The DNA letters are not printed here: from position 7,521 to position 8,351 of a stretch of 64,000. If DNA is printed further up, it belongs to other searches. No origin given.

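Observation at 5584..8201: Three-gene signalling module: PAS histidine kinase, CheY-like receiver, and a P-loop-less KaiC/RecA-fold (DUF835-like) protein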

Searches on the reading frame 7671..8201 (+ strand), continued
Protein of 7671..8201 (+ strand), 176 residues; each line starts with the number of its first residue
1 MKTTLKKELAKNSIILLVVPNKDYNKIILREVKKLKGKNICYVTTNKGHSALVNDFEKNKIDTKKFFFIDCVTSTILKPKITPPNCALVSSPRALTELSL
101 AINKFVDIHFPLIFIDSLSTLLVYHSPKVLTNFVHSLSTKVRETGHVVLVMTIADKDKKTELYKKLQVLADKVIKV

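Call 34: find_related_loci(query=A2, collection=genome_contigs, flank=5000)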
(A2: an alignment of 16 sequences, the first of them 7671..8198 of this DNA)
Query A2 (176 aa) in genome_contigs; peptide patterns used: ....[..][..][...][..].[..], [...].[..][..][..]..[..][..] (x = any residue, [..] = any of these).
98 stretches matched a pattern; 62 encode a relative of the query (tblastn E <= 1e-3); 62 distinct loci.
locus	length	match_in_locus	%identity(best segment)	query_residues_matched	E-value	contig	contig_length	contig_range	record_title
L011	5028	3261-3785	68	2-176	2e-80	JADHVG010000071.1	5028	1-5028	MAG: Candidatus Woesearchaeota archaeon isolate BS150m-G66 BS-150m-C16413, whole genome shotgun sequence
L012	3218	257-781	49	1-176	1e-51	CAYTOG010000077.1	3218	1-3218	MAG TPA_asm: uncultured Methanosarcinales archaeon isolate SRP167671_co2_158 genome assembly, contig: NODE_32766_length_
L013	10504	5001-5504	47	8-176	1e-48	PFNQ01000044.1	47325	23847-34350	MAG: Candidatus Woesearchaeota archaeon CG_4_10_14_0_2_um_filter_33_13 CG_4_10_14_0.2_scaffold_163_c, whole genome shotg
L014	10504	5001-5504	43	7-176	7e-40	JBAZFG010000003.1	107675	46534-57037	MAG: Candidatus Nanoarchaeia archaeon isolate SO_2017_LW3_144 NODE_330_length_107675_cov_1.526890_LW162_2017, whole geno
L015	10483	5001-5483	44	15-176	2e-39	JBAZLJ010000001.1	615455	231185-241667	MAG: Candidatus Woesearchaeota archaeon isolate SO_2017_LW4_166 scaffold_37_c1_LW137-91_2017, whole genome shotgun seque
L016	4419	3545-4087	42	2-176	2e-35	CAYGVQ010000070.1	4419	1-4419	MAG TPA_asm: uncultured archaeon isolate ERP119294_co3_274 genome assembly, contig: NODE_24674_length_4419_cov_10.269019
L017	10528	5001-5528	42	2-176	1e-34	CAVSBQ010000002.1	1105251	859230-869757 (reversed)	MAG: Candidatus Aenigmarchaeota archaeon isolate MFD04408.bin.2.45 genome assembly, contig: contig_22876, whole genome s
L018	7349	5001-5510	43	7-176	3e-34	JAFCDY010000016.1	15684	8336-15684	MAG: Candidatus Aenigmatarchaeota archaeon isolate Meg22_1012_Bin_181 Meg22_1012_Bin_181_scaffold_11082, whole genome sh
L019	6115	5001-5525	40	2-174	2e-34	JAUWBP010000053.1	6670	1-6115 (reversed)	MAG: Hadesarchaea archaeon isolate CSMAG_1323 CSMAG_1323_k141_890590_length_6670_cov_52.8248, whole genome shotgun seque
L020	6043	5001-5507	38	7-176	1e-33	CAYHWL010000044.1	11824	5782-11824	MAG TPA_asm: uncultured Methanosarcinales archaeon isolate ERP119705_co15_581 genome assembly, contig: NODE_6349_length_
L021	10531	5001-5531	40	1-175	4e-33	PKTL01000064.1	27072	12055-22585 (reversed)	MAG: Candidatus Woesearchaeota archaeon isolate BM511 sc_1000, whole genome shotgun sequence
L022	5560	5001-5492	38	15-176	5e-33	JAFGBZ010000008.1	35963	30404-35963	MAG: Candidatus Iainarchaeum archaeon isolate Zod_Metabat.1066 k87_945104, whole genome shotgun sequence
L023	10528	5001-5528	40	2-176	7e-33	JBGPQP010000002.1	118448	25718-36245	MAG: Candidatus Aenigmatarchaeota archaeon isolate OBJ1_062018_150_3 k141_5940_length_118448_cov_11.1251, whole genome s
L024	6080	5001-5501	38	11-176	4e-32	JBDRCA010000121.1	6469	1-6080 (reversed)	MAG: Candidatus Altiarchaeota archaeon isolate MEGAHIT-group-1.157 k141_8611009, whole genome shotgun sequence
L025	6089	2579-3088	39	5-176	1e-31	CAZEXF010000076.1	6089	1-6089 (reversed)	MAG TPA_asm: uncultured archaeon isolate SRP214966_co4_448 genome assembly, contig: NODE_18086_length_6089_cov_4.141366,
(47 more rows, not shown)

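Call 40: search_protein_representatives(alignment_id=A1)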
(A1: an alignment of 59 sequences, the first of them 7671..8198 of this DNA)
Query: 59 sequences, 177 profile positions. Proteins with E-value up to 0.001 (for the whole library): 3867; up to 1e-10: 2426; up to 1e-30: 830. The best 150 are listed.
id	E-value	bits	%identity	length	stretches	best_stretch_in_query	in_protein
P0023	5.6e-62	224.5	-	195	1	6-176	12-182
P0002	2.0e-61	222.7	-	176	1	3-176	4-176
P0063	7.6e-60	217.6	-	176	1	3-176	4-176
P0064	3.2e-58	212.3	-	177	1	3-176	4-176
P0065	1.6e-57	210.0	-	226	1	7-176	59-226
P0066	1.9e-57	209.7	-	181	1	3-176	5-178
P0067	2.0e-56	206.4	-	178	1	2-176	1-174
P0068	5.4e-56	205.0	-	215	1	2-176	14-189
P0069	8.6e-56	204.4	-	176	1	2-176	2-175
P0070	2.8e-55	202.7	-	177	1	3-176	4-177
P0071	3.2e-55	202.5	-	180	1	4-176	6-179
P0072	3.3e-55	202.5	-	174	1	2-176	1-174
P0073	5.2e-55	201.8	-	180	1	3-174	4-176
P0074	5.8e-55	201.7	-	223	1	3-176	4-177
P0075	2.0e-54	199.9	-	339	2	36-172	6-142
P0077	3.0e-54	199.4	-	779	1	5-176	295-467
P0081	6.6e-54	198.2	-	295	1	2-176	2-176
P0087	5.1e-53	195.3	-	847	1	9-175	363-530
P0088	5.2e-53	195.3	-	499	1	3-175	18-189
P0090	6.8e-53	194.9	-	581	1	9-176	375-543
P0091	7.9e-53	194.7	-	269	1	7-176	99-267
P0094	2.0e-52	193.4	-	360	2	15-175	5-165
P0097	7.5e-52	191.6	-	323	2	2-175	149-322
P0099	1.7e-51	190.4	-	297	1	1-176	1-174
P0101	2.9e-51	189.6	-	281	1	5-175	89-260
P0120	1.6e-49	184.0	-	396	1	5-176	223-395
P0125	3.8e-49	182.8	-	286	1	2-174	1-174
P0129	6.1e-49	182.1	-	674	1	9-175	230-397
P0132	7.7e-49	181.7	-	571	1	9-173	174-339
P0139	2.9e-48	179.9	-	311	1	2-176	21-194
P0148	8.6e-48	178.3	-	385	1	2-175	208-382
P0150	1.1e-47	177.9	-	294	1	2-174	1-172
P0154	1.2e-47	177.8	-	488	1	5-175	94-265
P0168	3.4e-47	176.4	-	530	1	13-176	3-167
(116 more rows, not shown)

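Call 41: search_protein_families(library=pfam, proteins=[P0081, P0099, P0125, P0150, P0120, P0148, P0101, P0077, P0087, P0088], max_evalue=0.01)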
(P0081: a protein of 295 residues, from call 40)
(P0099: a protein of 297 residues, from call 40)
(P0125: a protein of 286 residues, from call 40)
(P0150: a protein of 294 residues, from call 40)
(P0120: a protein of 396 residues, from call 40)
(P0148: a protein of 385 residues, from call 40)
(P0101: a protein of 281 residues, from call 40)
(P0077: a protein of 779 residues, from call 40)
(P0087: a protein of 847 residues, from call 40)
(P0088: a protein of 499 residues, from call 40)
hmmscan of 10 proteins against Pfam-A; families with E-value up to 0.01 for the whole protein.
P0081 (295 aa): 2 families
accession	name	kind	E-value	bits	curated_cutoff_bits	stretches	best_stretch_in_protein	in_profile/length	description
PF06745.19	ATPase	-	0.00031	20.6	26.6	1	36-185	48-198/231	KaiC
PF24336.1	DUF7504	-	0.0016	19.4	27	1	65-175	59-178/179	Family of unknown function (DUF7504)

P0099 (297 aa): 2 families
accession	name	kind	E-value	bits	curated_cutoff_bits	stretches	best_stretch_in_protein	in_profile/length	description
PF24336.1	DUF7504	-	0.00023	22.1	27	1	39-171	32-176/179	Family of unknown function (DUF7504)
PF06745.19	ATPase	-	0.0041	17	26.6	1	36-151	48-162/231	KaiC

P0125 (286 aa): 2 families
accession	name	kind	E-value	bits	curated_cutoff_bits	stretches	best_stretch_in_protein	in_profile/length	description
PF24336.1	DUF7504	-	1.5e-05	26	27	1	67-165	59-168/179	Family of unknown function (DUF7504)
PF06745.19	ATPase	-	0.00031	20.6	26.6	1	39-154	49-163/231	KaiC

P0150 (294 aa): 1 family
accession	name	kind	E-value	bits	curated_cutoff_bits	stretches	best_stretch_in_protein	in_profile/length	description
PF06745.19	ATPase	-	0.0022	17.9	26.6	1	34-152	47-163/231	KaiC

P0120 (396 aa): 3 families
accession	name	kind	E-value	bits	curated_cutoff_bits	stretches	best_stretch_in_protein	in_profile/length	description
PF24336.1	DUF7504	-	6.8e-09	36.9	27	1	221-393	21-177/179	Family of unknown function (DUF7504)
PF06745.19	ATPase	-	9.6e-05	22.3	26.6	1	257-372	49-162/231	KaiC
PF04509.17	CheC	-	0.00042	20.7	22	1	114-135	4-25/38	CheC-like family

P0148 (385 aa): 4 families
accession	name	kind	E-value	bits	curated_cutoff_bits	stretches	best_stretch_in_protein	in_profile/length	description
PF24336.1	DUF7504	-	2.7e-07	31.7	27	1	247-381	32-177/179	Family of unknown function (DUF7504)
PF04509.17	CheC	-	2.3e-05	24.7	22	0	9-39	1-31/38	CheC-like family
PF06745.19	ATPase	-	0.00015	21.7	26.6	1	244-368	48-170/231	KaiC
PF23365.1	DUF7090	-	0.0075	16.4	27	0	220-373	20-172/192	Family of unknown function (DUF7090)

P0101 (281 aa): 4 families
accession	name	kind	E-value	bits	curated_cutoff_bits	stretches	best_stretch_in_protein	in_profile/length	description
PF24336.1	DUF7504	-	2.3e-08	35.2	27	1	161-259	71-177/179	Family of unknown function (DUF7504)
PF06745.19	ATPase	-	5.7e-08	32.9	26.6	1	113-247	39-170/231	KaiC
PF05763.18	DUF835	-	8.4e-05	22.8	33.1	1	147-222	38-103/136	Protein of unknown function (DUF835)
PF20870.2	FAM186A-B_N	-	0.00082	19.3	27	1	20-112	10-104/243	FAM186A/B, N-terminal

P0077 (779 aa): 3 families
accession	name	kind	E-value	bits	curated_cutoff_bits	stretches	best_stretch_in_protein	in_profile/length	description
PF24336.1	DUF7504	-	5e-08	34.1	27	1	359-465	61-177/179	Family of unknown function (DUF7504)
PF06745.19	ATPase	-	0.00052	19.9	26.6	1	329-444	49-162/231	KaiC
PF05763.18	DUF835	-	0.0014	18.8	33.1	1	380-430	55-105/136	Protein of unknown function (DUF835)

P0087 (847 aa): 2 families
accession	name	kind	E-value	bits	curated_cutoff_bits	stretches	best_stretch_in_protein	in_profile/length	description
PF24336.1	DUF7504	-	4.9e-06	27.6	27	1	442-502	82-151/179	Family of unknown function (DUF7504)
PF06745.19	ATPase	-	5.3e-06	26.4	26.6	1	389-507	45-161/231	KaiC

P0088 (499 aa): 7 families
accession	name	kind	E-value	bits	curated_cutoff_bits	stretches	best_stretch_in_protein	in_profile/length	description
PF01442.23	Apolipoprotein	-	2.3e-09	37.7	90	1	263-446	15-188/190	Apolipoprotein A1/A4/E domain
PF04513.17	Baculo_PEP_C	-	2.5e-08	34.5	38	0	284-339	46-103/140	Baculovirus polyhedron envelope protein, PEP, C terminus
PF24336.1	DUF7504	-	5.9e-05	24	27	1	85-158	62-148/179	Family of unknown function (DUF7504)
PF06745.19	ATPase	-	7.9e-05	22.6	26.6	1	53-188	48-185/231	KaiC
PF07889.17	DUF1664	-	0.00014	22.3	34.6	0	374-440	43-111/124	Protein of unknown function (DUF1664)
PF08702.15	Fib_alpha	-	0.00037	21.1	29.9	0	387-484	28-123/143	Fibrinogen alpha/beta chain family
PF07464.16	ApoLp-III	-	0.004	17.7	36.3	0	302-382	21-104/146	Apolipophorin-III precursor (apoLp-III)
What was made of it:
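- CheC-like domains, which in other systems act on CheY~P, are fused to this domain in P0120 and P0148 (call 41).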

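Call 47: find_encoding_contigs(protein=P0001, flank=4000, max_places=2)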
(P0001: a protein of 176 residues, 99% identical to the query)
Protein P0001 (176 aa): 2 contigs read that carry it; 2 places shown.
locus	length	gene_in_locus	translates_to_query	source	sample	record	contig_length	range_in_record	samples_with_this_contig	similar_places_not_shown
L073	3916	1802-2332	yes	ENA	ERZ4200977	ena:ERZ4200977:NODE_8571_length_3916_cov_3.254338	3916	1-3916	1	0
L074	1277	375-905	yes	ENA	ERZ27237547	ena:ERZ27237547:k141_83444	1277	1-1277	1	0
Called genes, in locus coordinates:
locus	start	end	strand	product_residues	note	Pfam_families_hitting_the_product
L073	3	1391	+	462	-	?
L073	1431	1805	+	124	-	PF20161:VpsR (weak), PF00072:Response_reg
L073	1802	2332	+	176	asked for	PF24336:DUF7504 (weak)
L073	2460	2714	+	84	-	-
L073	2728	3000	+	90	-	-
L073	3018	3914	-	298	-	?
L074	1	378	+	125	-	?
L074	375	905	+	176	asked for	PF24336:DUF7504 (weak)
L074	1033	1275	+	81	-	?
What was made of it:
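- Tried and rejected: L073 (99% identical third protein) starts inside the kinase gene, so the truncation could not be confirmed independently (call 47).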

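Call 51: search_protein_families(library=ncbifam, proteins=[window:7671-8201:+], max_evalue=0.01)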
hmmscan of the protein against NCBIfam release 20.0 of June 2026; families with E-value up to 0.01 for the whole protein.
window:7671-8201:+ (176 aa): 2 families
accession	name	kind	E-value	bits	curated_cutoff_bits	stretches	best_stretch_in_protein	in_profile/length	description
NF004723.0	PRK06067.1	subfamily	4.8e-06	26.3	194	1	36-175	61-193/243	flagellar accessory protein FlaH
NF052589.1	ArlH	equivalog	0.0036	17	215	1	38-175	49-181/229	archaellum protein ArlH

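Call 55: search_protein_families(library=pfam, proteins=[P0097, P0091, P0139, P0154, P0168, P0090, P0129, P0132, P0075, P0094], max_evalue=0.001)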
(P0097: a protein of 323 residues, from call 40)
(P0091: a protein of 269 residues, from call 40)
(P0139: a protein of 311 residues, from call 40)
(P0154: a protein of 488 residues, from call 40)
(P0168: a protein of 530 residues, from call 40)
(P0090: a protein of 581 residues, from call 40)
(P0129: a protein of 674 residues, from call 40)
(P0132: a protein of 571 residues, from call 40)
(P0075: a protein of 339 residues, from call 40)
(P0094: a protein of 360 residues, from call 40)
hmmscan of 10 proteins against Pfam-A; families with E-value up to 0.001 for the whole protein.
P0097 (323 aa): 3 families
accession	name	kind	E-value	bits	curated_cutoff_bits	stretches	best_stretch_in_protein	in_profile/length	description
PF00571.33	CBS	-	7.1e-35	119.5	24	2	5-58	1-55/57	CBS domain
PF06745.19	ATPase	-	1.7e-08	34.5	26.6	1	179-305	42-167/231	KaiC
PF24336.1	DUF7504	-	1.1e-07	32.9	27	1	233-323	81-179/179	Family of unknown function (DUF7504)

P0091 (269 aa): 2 families
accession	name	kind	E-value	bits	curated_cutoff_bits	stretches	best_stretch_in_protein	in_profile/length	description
PF06745.19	ATPase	-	2.5e-09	37.3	26.6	1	124-245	42-163/231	KaiC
PF24336.1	DUF7504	-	1.8e-06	29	27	1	179-265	83-177/179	Family of unknown function (DUF7504)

P0139 (311 aa): 1 family
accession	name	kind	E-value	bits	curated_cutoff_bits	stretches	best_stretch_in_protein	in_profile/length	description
PF06745.19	ATPase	-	1.5e-05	24.9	26.6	1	55-171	48-162/231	KaiC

P0154 (488 aa): 2 families
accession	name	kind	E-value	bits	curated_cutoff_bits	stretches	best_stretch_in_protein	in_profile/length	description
PF06745.19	ATPase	-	6.3e-07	29.4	26.6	1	123-244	44-163/231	KaiC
PF24336.1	DUF7504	-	0.00036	21.5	27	1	162-236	67-150/179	Family of unknown function (DUF7504)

P0168 (530 aa): 2 families
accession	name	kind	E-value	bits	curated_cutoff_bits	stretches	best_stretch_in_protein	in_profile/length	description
PF24336.1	DUF7504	-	1.5e-07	32.5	27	1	49-163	51-175/179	Family of unknown function (DUF7504)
PF06745.19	ATPase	-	9.5e-05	22.3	26.6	1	36-144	63-162/231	KaiC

P0090 (581 aa): 1 family
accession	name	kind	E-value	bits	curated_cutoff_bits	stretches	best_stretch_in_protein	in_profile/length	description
PF24336.1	DUF7504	-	1e-08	36.3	27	1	441-542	69-178/179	Family of unknown function (DUF7504)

P0129 (674 aa): 3 families
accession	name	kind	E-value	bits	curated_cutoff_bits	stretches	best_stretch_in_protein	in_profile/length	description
PF06745.19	ATPase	-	3.1e-07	30.5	26.6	1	247-382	36-169/231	KaiC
PF24336.1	DUF7504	-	3.9e-07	31.1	27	1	309-395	82-176/179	Family of unknown function (DUF7504)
PF09851.14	SHOCT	-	0.00027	21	27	0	643-668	2-27/28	Short C-terminal domain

P0132 (571 aa): 2 families
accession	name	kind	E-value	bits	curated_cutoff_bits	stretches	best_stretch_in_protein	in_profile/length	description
PF24336.1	DUF7504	-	6.4e-09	37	27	1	244-338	72-175/179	Family of unknown function (DUF7504)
PF06745.19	ATPase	-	0.00027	20.8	26.6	1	206-325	51-169/231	KaiC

P0075 (339 aa): 4 families
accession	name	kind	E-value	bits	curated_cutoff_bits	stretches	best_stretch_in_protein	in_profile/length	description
PF06745.19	ATPase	-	6.6e-14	52.3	26.6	2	5-125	46-164/231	KaiC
PF23365.1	DUF7090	-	1.9e-13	51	27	2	243-338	88-181/192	Family of unknown function (DUF7090)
PF24336.1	DUF7504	-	2.9e-08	34.8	27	0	247-339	82-179/179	Family of unknown function (DUF7504)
PF05763.18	DUF835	-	1.6e-07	31.6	33.1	0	252-315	58-118/136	Protein of unknown function (DUF835)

P0094 (360 aa): 4 families
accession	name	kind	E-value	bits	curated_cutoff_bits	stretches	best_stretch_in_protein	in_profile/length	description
PF06745.19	ATPase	-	6.2e-16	58.9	26.6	2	24-158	44-178/231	KaiC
PF05763.18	DUF835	-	4e-09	36.8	33.1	0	43-128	25-104/136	Protein of unknown function (DUF835)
PF23365.1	DUF7090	-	2.5e-06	27.8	27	0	30-171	44-187/192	Family of unknown function (DUF7090)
PF24336.1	DUF7504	-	9.6e-06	26.6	27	0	267-352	85-177/179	Family of unknown function (DUF7504)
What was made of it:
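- Family members are fused to a CheC-like domain (P0120, P0148) or a CBS pair (P0097), or occur in tandem (P0075, P0094) (calls 41, 55).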

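Call 61: search_protein_families(library=padloc, proteins=[window:7671-8201:+], max_evalue=0.001)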
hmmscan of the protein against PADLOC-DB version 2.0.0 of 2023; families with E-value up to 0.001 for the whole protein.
window:7671-8201:+ (176 aa): 0 families
